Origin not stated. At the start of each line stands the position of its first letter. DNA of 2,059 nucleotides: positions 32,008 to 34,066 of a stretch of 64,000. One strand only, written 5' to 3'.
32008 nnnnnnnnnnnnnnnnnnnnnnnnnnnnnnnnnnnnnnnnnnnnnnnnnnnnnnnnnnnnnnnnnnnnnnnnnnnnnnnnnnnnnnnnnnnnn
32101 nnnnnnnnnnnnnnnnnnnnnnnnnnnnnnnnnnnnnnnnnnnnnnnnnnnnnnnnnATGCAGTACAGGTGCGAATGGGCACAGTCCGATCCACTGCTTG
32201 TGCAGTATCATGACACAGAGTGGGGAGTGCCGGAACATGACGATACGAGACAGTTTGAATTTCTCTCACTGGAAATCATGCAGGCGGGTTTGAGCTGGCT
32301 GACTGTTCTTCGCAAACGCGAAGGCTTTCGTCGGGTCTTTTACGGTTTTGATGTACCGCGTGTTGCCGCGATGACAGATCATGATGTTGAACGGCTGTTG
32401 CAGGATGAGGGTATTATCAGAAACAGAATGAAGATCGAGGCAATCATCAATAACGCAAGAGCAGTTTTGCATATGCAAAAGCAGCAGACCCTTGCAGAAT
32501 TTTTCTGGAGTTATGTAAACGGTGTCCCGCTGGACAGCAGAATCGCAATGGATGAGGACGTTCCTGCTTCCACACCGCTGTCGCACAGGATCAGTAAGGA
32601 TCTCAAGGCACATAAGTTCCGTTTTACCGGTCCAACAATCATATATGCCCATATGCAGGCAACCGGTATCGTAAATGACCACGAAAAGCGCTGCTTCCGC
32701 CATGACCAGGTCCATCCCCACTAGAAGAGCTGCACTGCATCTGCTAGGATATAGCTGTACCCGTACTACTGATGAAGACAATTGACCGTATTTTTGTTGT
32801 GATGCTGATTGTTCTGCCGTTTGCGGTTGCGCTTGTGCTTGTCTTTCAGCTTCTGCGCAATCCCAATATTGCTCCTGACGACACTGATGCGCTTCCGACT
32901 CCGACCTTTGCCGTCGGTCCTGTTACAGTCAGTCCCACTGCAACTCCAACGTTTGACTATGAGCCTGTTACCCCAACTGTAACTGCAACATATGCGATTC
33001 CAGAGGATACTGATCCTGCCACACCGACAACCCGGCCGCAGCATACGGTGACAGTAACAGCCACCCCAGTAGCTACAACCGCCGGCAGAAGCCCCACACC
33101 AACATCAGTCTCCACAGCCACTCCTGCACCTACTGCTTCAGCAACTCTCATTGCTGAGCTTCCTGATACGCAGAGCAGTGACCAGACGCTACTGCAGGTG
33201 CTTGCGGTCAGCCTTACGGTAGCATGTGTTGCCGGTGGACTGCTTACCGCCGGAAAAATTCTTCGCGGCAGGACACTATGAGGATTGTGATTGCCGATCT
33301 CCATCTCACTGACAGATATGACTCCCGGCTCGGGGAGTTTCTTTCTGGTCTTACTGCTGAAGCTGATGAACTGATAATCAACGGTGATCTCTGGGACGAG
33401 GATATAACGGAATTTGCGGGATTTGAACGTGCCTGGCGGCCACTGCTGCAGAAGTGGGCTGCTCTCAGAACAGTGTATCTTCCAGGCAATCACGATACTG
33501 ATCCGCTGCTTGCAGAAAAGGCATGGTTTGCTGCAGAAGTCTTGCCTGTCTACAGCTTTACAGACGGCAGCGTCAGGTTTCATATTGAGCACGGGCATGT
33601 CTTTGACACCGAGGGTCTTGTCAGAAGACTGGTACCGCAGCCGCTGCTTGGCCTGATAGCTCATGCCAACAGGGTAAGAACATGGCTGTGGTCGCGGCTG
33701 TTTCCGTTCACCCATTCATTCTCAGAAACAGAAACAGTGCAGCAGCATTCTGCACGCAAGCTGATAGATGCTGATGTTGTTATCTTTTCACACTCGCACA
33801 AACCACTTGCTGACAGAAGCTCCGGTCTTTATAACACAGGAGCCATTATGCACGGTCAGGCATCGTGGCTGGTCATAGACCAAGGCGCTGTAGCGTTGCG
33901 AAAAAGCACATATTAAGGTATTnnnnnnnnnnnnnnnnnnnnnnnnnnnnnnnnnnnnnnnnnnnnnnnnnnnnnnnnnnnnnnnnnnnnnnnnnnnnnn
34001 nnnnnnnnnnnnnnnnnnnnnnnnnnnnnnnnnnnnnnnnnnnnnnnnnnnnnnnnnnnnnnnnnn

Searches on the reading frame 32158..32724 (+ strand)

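Call 84: search_protein_families(library=pfam, proteins=[window:32158-32724:+], max_evalue=0.001)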
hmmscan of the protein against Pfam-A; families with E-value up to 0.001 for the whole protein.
window:32158-32724:+ (188 aa): 1 family
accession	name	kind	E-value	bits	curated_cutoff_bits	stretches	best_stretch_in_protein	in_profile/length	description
PF03352.18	Adenine_glyco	-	1.5e-75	253.3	25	1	7-182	1-177/177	Methyladenine glycosylase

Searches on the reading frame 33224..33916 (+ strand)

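Call 84: search_protein_families(library=pfam, proteins=[window:33224-33916:+], max_evalue=0.001)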
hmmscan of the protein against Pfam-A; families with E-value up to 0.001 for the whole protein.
window:33224-33916:+ (230 aa): 2 families
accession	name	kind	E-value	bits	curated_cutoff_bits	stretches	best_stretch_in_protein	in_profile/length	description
PF00149.33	Metallophos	-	1.5e-10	42.2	21.5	1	21-194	4-191/191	Calcineurin-like phosphoesterase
PF12850.12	Metallophos_2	-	6.3e-05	23.5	27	0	21-204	4-131/154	Calcineurin-like phosphoesterase superfamily domain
